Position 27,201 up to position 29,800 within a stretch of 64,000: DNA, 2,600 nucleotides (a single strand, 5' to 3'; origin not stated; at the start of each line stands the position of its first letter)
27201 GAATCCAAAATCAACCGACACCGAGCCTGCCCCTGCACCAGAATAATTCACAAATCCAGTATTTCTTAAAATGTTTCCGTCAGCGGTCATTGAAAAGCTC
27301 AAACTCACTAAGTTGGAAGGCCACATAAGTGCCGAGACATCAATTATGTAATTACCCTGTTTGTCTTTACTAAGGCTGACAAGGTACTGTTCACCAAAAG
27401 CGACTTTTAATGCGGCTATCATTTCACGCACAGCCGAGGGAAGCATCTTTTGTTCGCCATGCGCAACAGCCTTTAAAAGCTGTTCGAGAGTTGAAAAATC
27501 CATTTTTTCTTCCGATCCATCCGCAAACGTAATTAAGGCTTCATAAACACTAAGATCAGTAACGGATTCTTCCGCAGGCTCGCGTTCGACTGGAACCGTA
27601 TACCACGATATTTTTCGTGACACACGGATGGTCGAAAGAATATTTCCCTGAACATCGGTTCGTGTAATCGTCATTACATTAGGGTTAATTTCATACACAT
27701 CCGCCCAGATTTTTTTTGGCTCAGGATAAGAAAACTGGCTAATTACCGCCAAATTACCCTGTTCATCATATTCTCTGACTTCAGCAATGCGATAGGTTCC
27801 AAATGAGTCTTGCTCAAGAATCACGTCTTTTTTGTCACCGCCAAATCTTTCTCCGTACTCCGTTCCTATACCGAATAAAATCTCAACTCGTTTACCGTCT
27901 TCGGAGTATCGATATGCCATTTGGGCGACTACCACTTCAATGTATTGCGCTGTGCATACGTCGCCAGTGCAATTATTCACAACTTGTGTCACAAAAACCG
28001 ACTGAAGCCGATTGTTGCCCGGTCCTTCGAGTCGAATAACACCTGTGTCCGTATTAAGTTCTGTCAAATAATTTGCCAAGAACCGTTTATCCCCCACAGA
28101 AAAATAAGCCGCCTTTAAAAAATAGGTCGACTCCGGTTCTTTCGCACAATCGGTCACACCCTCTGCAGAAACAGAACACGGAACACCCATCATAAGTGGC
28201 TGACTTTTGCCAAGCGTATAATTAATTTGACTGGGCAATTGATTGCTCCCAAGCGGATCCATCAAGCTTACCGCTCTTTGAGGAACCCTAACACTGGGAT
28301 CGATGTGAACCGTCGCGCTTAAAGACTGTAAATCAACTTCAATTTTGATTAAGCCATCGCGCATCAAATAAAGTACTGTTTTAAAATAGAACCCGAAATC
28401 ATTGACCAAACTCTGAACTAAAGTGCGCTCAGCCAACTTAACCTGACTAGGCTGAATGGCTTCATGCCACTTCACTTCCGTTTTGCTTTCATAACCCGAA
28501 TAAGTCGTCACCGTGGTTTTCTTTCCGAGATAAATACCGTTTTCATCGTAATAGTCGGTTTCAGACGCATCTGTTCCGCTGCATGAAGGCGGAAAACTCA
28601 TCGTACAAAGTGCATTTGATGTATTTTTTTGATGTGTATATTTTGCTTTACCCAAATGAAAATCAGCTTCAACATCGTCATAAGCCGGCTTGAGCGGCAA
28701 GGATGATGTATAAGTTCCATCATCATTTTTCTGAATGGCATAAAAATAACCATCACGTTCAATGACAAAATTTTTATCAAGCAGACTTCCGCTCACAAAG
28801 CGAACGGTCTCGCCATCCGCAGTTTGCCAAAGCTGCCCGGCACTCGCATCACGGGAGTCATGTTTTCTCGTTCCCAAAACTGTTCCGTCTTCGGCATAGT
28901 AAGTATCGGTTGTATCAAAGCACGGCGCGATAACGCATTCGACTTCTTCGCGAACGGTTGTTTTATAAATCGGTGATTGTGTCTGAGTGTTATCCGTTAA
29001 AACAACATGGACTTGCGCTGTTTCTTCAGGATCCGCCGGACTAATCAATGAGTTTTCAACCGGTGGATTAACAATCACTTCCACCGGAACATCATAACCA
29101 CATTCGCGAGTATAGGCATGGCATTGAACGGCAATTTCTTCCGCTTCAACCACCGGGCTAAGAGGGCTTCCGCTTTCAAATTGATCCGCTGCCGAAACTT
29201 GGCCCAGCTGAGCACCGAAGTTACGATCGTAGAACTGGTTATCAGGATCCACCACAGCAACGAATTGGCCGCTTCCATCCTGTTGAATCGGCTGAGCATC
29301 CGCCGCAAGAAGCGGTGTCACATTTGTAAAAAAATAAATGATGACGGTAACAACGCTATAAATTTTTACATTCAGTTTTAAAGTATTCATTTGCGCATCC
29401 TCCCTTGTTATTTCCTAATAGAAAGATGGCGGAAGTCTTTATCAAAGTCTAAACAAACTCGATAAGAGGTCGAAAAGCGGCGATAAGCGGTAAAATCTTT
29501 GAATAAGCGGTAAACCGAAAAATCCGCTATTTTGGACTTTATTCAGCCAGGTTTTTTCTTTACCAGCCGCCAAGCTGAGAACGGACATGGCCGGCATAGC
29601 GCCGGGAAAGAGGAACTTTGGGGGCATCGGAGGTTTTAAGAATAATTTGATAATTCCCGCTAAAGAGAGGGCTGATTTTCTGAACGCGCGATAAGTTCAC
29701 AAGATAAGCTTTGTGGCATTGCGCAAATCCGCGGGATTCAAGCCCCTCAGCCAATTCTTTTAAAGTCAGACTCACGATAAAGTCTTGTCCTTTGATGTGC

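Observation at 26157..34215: LytS/LytTR two-component module wired to a 1077-aa secreted YD-repeat protein through phased direct repeats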

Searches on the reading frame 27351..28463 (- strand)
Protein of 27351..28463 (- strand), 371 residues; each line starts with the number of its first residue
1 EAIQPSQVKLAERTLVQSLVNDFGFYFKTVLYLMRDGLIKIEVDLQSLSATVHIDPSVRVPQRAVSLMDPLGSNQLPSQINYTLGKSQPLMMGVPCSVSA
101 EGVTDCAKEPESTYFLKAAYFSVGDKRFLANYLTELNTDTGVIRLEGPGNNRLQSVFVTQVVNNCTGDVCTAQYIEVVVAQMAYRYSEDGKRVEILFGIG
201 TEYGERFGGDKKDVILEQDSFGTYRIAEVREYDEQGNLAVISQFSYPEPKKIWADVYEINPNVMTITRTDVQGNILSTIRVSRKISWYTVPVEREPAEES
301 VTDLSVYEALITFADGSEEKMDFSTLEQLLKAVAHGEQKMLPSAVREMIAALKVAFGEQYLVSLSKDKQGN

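Call 77: predict_structure(alignment_id=A3)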
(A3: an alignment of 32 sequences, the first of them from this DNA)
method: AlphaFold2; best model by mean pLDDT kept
length: 371 residues; sequences in the alignment: 32
mean_pLDDT: 82.7   pTM: 0.80
mean pLDDT of the five models: 82.7, 82.1, 81.8, 81.1, 79.4
residues with pLDDT >= 90: 191; 70-90: 97; 50-70: 54; < 50: 29
segments of 3 or more residues with pLDDT < 50: 141-144, 201-208, 286-294, 299-301
pLDDT, mean of each block of 10 residues (from residue 1): 73 95 93 96 97 95 90 94 87 68 62 85 95 67 57 93 87 88 90 85 51 93 92 91 91 78 88 96 62 49 72 94 93 90 70 82 71 59
secondary structure, 60 per line:
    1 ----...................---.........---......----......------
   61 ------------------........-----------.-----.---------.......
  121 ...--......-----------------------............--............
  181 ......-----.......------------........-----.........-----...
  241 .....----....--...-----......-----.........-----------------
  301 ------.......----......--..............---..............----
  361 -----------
elements in order: H5-23 H27-35 E39-44 E49-54 E79-86 E114-123 E126-131 E155-166 E169-186 E192-198 E211-218 E224-232 E238-245 E250-253 E256-258 E264-269 E275-283 E307-313 E318-323 H326-339 H343-356

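Call 80: fold_search(model_id=the predicted structure, library=pdb)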
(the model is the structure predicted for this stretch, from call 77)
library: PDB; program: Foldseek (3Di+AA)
matches with E <= 10: 652; with E <= 0.001: 3
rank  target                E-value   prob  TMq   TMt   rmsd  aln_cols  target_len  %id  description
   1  4ghb_B                5.1e-04  0.91  0.19  0.24  11.8       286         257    9  Crystal structure of a porin-like protein (BACUNI_01323) from Bacteroides uniformis ATCC 8492 at 2.32 A resolution (released 2012-08-29)
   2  4ghb_A                8.3e-04  1.00  0.25  0.34   8.1       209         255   13  Crystal structure of a porin-like protein (BACUNI_01323) from Bacteroides uniformis ATCC 8492 at 2.32 A resolution (released 2012-08-29)
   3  8qja_A                9.3e-04  0.47  0.14  0.07  16.4       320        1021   12  T6SS-linked Rhs repeat protein - Advenella mimigardefordensis VgrG-Rhs core (released 2024-09-25)
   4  8qja_D                1.7e-03  0.41  0.14  0.07  16.4       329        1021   12  T6SS-linked Rhs repeat protein - Advenella mimigardefordensis VgrG-Rhs core (released 2024-09-25)
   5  6vhh_A                2.7e-03  0.30  0.15  0.05  20.8       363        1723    9  Human Teneurin-2 and human Latrophilin-3 binary complex (released 2020-06-03)
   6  8qja_C                3.6e-03  0.28  0.13  0.07  16.6       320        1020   12  T6SS-linked Rhs repeat protein - Advenella mimigardefordensis VgrG-Rhs core (released 2024-09-25)
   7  3msw                  4.4e-03  0.87  0.14  0.30  17.5       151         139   12  Crystal structure of a Protein with unknown function (BF3112) from Bacteroides fragilis NCTC 9343 at 1.90 A resolution (released 2010-06-09)
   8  8r54_A                5.5e-03  0.28  0.13  0.03  20.4       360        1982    9  Mouse teneurin-3 non-compact subunit - A0B0 isoform (released 2024-05-08)
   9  9g41_A                6.4e-03  0.11  0.10  0.05  18.0       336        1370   10  Mouse Teneurin2 dimer variant A0B1 (released 2026-01-21)
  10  3buu_B                6.8e-03  0.91  0.17  0.27  17.9       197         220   14  Crystal structure of LolA superfamily protein NE2245 from Nitrosomonas europaea (released 2008-01-22)
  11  3buu_A                7.6e-03  0.77  0.14  0.22  18.3       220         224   12  Crystal structure of LolA superfamily protein NE2245 from Nitrosomonas europaea (released 2008-01-22)
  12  8h8a_A                7.6e-03  0.08  0.08  0.04  24.2       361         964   10  Type VI secretion system effector RhsP in its post-autoproteolysis and monomeric form (released 2023-01-18)
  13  2fkg                  8.0e-03  0.23  0.13  0.15  23.8       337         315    9  The Crystal Structure of Engineered OspA (released 2006-11-21)
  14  3cka_A                9.4e-03  0.23  0.12  0.14  20.0       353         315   10  The crystal structure of OspA mutant (released 2009-03-17)
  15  3ec5                  1.2e-02  0.20  0.12  0.14  23.7       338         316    9  The crystal structure of Thioflavin-T (ThT) binding OspA mutant (released 2009-02-03)
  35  8qja_B                5.3e-02  0.14  0.15  0.08  16.4       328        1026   11  T6SS-linked Rhs repeat protein - Advenella mimigardefordensis VgrG-Rhs core (released 2024-09-25)
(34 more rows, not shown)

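Call 107: search_solved_structures(query=A3, max_evalue=1)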
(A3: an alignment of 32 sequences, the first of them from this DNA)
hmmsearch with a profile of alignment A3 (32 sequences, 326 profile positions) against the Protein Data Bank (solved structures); distinct sequences matched with E-value up to 1: 1.
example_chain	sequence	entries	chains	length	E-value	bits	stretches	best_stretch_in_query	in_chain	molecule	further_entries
5xn9_A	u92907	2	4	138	0.062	16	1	132-220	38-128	SAHS1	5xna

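Call 109: fold_search(model_id=the predicted structure, library=viral)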
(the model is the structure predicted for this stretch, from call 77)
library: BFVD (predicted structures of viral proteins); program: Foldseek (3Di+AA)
matches with E <= 10: 740; with E <= 0.001: 6
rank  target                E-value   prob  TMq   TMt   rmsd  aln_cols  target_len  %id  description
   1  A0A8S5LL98            6.5e-05  0.89  0.16  0.15  19.4       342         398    9  Prokaryotic membrane lipoprotein lipid attachment site [Siphoviridae sp. ctvod4]
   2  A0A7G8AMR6            1.2e-04  0.92  0.15  0.18  22.5       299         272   11  (no name in the UniProt tables at hand)
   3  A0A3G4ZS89            1.9e-04  0.85  0.14  0.15  23.7       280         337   11  Pentapeptide repeat-containing protein [Edafosvirus sp.]
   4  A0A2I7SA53            2.6e-04  0.66  0.12  0.12  21.2       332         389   10  (no name in the UniProt tables at hand)
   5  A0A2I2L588            2.9e-04  0.21  0.10  0.10  29.7       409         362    8  MORN-repeat protein [Orpheovirus IHUMI-LCC2]
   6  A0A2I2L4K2            4.8e-04  0.15  0.08  0.08  24.3       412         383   10  MORN-repeat protein (Fragment) [Orpheovirus IHUMI-LCC2]
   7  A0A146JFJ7            1.3e-03  0.80  0.16  0.18  12.3       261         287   11  (no name in the UniProt tables at hand)
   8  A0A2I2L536            1.3e-03  0.60  0.16  0.16  29.1       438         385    7  MORN-repeat protein [Orpheovirus IHUMI-LCC2]
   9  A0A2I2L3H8            1.6e-03  0.28  0.11  0.10  29.3       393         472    8  MORN-repeat protein [Orpheovirus IHUMI-LCC2]
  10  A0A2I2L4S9            3.7e-03  0.16  0.11  0.09  23.5       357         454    8  MORN-repeat protein [Orpheovirus IHUMI-LCC2]
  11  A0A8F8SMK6            4.1e-03  0.72  0.13  0.19  13.7       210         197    8  (no name in the UniProt tables at hand)
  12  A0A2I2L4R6            4.1e-03  0.69  0.19  0.22  25.4       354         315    7  MORN-repeat protein [Orpheovirus IHUMI-LCC2]
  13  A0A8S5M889            4.8e-03  0.60  0.16  0.20  19.4       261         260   10  Uncharacterized protein [Caudovirales sp. ctCiv1]
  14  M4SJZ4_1              7.0e-03  0.35  0.15  0.06  20.1       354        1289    8  LamG-like jellyroll fold domain-containing protein (Fragment) [Synechococcus phage Syn30]
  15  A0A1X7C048            1.0e-02  0.09  0.09  0.10  24.4       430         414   10  (no name in the UniProt tables at hand)
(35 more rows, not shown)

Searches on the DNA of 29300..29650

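Call 96: search_rna_families(source=window, start=29300, end=29650, threshold=evalue, max_evalue=1)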
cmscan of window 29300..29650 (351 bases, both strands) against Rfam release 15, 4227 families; matches with E-value up to 1: 0.
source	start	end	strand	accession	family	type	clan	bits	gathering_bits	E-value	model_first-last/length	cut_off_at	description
